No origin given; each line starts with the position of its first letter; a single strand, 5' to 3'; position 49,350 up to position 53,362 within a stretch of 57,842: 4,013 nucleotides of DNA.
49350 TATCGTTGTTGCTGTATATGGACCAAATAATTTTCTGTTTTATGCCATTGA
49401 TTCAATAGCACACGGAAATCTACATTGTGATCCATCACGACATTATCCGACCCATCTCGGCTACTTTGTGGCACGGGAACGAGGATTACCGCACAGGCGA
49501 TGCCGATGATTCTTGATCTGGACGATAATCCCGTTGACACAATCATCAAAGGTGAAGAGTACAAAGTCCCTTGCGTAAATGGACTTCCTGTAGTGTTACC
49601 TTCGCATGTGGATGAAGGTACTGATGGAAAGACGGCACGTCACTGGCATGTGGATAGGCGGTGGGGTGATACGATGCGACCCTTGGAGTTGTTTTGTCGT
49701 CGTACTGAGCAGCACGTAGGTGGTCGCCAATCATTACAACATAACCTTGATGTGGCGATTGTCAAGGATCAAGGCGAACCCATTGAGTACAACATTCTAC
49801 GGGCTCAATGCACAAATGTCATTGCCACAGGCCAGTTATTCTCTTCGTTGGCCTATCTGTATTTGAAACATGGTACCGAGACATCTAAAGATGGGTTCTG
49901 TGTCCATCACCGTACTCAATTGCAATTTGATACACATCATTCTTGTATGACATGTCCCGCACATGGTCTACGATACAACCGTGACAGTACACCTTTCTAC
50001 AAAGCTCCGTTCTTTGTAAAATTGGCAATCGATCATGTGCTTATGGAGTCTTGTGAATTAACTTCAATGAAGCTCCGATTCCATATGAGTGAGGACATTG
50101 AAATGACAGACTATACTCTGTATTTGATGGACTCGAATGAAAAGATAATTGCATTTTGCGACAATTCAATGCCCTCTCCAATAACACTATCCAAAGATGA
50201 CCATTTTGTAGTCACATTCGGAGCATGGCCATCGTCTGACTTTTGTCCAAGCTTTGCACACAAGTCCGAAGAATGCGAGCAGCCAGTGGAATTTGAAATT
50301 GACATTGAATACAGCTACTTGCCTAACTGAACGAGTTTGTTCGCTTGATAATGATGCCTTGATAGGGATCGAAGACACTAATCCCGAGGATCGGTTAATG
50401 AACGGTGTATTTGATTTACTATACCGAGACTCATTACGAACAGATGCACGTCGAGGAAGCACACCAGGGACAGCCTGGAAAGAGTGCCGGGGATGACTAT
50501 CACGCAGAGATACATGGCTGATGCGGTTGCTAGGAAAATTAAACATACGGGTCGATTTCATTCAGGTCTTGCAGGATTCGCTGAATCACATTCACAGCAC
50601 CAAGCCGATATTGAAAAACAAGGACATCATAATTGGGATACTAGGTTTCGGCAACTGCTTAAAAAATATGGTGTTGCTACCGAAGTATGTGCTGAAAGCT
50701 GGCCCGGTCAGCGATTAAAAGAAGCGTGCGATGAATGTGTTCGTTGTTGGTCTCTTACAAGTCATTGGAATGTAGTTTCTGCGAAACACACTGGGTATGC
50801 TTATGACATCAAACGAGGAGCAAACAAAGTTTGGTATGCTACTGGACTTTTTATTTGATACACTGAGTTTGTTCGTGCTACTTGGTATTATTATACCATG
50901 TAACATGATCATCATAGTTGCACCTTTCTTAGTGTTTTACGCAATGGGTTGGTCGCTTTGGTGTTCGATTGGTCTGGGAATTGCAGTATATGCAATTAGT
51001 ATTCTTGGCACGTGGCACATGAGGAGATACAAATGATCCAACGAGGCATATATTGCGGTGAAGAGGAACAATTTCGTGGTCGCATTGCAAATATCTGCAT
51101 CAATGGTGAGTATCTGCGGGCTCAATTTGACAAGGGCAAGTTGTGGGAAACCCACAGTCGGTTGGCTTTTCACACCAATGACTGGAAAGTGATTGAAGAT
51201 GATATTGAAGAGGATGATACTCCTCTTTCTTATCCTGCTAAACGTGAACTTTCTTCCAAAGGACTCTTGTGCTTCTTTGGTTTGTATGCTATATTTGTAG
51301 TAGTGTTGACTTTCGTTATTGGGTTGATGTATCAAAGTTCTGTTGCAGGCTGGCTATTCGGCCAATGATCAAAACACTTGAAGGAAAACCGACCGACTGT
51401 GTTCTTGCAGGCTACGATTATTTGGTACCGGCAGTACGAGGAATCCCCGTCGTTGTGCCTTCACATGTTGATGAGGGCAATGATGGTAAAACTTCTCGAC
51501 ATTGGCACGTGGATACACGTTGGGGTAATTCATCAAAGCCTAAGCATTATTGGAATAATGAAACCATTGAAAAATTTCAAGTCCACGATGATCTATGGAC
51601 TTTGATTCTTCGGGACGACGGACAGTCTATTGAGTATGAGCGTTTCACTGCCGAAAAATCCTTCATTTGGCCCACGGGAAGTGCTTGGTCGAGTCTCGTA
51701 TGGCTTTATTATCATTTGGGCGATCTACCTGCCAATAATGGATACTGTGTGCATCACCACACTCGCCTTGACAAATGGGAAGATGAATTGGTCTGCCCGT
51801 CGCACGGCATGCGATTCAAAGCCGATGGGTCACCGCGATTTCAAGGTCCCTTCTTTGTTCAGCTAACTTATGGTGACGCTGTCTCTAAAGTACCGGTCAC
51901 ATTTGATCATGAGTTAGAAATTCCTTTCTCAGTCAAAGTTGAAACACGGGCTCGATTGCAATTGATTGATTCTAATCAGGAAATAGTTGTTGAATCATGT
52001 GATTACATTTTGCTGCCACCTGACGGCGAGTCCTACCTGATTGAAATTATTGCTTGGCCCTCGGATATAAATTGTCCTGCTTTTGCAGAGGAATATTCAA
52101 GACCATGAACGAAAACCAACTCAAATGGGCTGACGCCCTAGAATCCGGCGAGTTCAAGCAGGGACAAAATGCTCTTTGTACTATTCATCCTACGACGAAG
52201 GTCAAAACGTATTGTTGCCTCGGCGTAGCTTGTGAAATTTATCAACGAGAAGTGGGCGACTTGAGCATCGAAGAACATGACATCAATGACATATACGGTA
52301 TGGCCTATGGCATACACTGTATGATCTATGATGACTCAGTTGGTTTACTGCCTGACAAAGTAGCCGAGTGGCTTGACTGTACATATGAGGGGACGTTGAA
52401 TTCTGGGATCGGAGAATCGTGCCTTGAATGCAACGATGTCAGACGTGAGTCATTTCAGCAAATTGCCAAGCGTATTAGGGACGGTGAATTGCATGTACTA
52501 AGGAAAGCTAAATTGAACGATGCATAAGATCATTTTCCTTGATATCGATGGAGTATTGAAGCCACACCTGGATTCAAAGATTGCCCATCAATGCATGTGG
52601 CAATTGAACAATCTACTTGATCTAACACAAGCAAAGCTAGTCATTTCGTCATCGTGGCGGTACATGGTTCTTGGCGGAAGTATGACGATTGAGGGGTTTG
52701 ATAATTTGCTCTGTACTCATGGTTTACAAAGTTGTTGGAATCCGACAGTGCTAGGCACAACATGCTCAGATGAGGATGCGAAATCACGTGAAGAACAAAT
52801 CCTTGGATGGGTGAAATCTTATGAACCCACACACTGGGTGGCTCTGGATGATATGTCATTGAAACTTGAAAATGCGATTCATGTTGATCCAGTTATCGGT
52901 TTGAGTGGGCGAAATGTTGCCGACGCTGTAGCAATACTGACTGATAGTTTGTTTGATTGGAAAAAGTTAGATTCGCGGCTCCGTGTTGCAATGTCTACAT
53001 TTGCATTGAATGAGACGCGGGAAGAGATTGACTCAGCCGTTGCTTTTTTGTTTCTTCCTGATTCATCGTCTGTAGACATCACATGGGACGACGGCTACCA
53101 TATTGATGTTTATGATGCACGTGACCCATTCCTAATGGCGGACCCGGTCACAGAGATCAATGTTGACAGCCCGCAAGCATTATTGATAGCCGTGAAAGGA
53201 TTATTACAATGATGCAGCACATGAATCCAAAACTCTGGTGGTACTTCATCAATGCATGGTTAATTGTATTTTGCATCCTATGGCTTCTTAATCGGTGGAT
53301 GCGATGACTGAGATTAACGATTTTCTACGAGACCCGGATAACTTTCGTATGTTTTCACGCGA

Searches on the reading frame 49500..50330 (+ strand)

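Call 36: search_protein_families(library=phrogs, proteins=[window:49500-50330:+], max_evalue=0.001)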
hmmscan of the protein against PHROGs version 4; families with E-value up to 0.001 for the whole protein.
window:49500-50330:+ (276 aa): 0 families

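Call 55: search_protein_families(library=pfam, proteins=[window:49500-50330:+], max_evalue=0.01)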
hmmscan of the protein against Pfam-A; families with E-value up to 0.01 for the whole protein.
window:49500-50330:+ (276 aa): 1 family
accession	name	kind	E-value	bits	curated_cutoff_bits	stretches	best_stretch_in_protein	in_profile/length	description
PF00355.32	Rieske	-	0.0005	20.4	20.3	1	128-162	37-72/88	Rieske [2Fe-2S] domain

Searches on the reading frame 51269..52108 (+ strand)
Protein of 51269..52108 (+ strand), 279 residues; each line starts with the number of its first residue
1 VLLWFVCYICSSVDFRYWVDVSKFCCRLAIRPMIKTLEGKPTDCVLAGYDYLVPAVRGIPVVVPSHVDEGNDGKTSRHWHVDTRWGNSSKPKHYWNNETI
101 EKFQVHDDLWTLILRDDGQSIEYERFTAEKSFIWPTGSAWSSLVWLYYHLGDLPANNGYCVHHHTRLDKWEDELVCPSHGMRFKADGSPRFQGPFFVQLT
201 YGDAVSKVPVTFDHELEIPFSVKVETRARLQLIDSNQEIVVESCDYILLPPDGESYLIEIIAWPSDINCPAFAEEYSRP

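Call 36: search_protein_families(library=phrogs, proteins=[window:51269-52108:+], max_evalue=0.001)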
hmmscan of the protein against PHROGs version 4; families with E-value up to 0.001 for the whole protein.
window:51269-52108:+ (279 aa): 0 families

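Call 55: search_protein_families(library=pfam, proteins=[window:51269-52108:+], max_evalue=0.01)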
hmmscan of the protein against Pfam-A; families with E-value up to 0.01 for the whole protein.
window:51269-52108:+ (279 aa): 1 family
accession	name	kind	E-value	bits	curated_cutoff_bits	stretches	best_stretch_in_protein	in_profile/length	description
PF00355.32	Rieske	-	5.3e-05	23.5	20.3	1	150-189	33-75/88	Rieske [2Fe-2S] domain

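Call 119: find_related_loci(query=A4, collection=viral_contigs, flank=10000)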
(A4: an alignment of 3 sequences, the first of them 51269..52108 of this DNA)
Query A4 (279 aa) in viral_contigs; peptide patterns used: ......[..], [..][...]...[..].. (x = any residue, [..] = any of these).
54 stretches matched a pattern, but none encodes a relative of the query by tblastn (E <= 1e-3).

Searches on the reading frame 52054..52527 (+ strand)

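Call 36: search_protein_families(library=phrogs, proteins=[window:52054-52527:+], max_evalue=0.001)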
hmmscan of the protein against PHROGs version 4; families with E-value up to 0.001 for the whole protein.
window:52054-52527:+ (157 aa): 1 family
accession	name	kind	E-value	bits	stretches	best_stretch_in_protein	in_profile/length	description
phrog_18067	-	unknown function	1.6e-13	52.1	1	18-71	2-50/129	-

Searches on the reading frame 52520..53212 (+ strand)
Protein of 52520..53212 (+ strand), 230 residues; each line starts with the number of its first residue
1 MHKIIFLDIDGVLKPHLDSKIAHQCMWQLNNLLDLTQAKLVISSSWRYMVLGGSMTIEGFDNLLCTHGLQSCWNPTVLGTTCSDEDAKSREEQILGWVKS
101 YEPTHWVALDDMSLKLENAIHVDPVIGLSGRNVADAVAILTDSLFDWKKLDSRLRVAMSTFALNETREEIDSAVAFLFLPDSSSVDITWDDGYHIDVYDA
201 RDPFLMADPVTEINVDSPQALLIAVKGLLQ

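Call 36: search_protein_families(library=phrogs, proteins=[window:52520-53212:+], max_evalue=0.001)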
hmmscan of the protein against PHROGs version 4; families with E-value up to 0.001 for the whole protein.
window:52520-53212:+ (230 aa): 1 family
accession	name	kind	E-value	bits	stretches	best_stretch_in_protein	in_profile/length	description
phrog_1818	-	unknown function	1.1e-21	78.1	1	2-142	5-154/161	-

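Call 42: find_homologous_proteins(query=window:52520-53212:+, max_evalue=1e-8)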
Query window:52520-53212:+ (230 aa): 19 proteins with E <= 1e-8 among 603 candidates.
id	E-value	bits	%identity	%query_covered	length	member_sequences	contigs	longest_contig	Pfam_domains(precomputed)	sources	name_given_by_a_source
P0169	4.8e-151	519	100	100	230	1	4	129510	PF18143.7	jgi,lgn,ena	jgi:hypothetical protein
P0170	4.6e-22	97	44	60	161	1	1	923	PF18143.7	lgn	-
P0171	1.3e-21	95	46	49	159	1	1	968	PF18143.7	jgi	jgi:hypothetical protein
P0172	1.9e-20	92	44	51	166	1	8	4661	PF18143.7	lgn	-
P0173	4.1e-19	87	41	61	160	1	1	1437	PF18143.7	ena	-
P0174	3.4e-17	81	40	60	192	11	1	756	PF18143.7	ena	-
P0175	1.0e-16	79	43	60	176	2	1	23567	PF18143.7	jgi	-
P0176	1.2e-16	79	43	49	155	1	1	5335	PF18143.7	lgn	-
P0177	2.0e-16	78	43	47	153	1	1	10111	PF18143.7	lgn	-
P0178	2.2e-15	75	38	61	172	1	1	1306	PF18143.7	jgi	jgi:hypothetical protein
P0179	3.5e-15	74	38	60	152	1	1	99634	PF18143.7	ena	-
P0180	1.5e-14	72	47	42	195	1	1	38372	PF18143.7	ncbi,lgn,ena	-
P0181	3.9e-14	71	43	47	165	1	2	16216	PF18143.7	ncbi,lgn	-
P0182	4.5e-14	71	35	60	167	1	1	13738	PF18143.7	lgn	-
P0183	4.6e-14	71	36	60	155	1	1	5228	PF18143.7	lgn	-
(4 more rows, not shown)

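Call 115: find_encoding_contigs(protein=P0179, flank=10000, max_places=2)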
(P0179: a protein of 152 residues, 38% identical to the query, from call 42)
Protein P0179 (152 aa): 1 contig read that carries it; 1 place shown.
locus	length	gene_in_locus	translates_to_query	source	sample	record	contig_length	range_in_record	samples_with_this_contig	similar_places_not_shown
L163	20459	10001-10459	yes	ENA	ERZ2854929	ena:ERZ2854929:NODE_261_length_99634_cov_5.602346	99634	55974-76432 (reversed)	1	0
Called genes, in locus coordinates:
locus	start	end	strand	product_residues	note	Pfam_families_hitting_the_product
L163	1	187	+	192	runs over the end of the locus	-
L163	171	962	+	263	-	-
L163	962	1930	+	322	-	-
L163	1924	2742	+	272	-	-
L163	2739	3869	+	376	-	PF01041:DegT_DnrJ_EryC1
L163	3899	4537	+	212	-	-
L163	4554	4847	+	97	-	-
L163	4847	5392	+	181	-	PF13302:Acetyltransf_3, PF13420:Acetyltransf_4, PF00583:Acetyltransf_1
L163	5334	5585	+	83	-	-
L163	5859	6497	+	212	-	-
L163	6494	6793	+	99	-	-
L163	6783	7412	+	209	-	PF14667:Polysacc_synt_C (weak)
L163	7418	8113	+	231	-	PF02348:CTP_transf_3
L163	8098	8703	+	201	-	PF00777:Glyco_transf_29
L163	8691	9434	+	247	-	PF25283:DUF7873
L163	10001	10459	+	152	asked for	PF18143:HAD_SAK_2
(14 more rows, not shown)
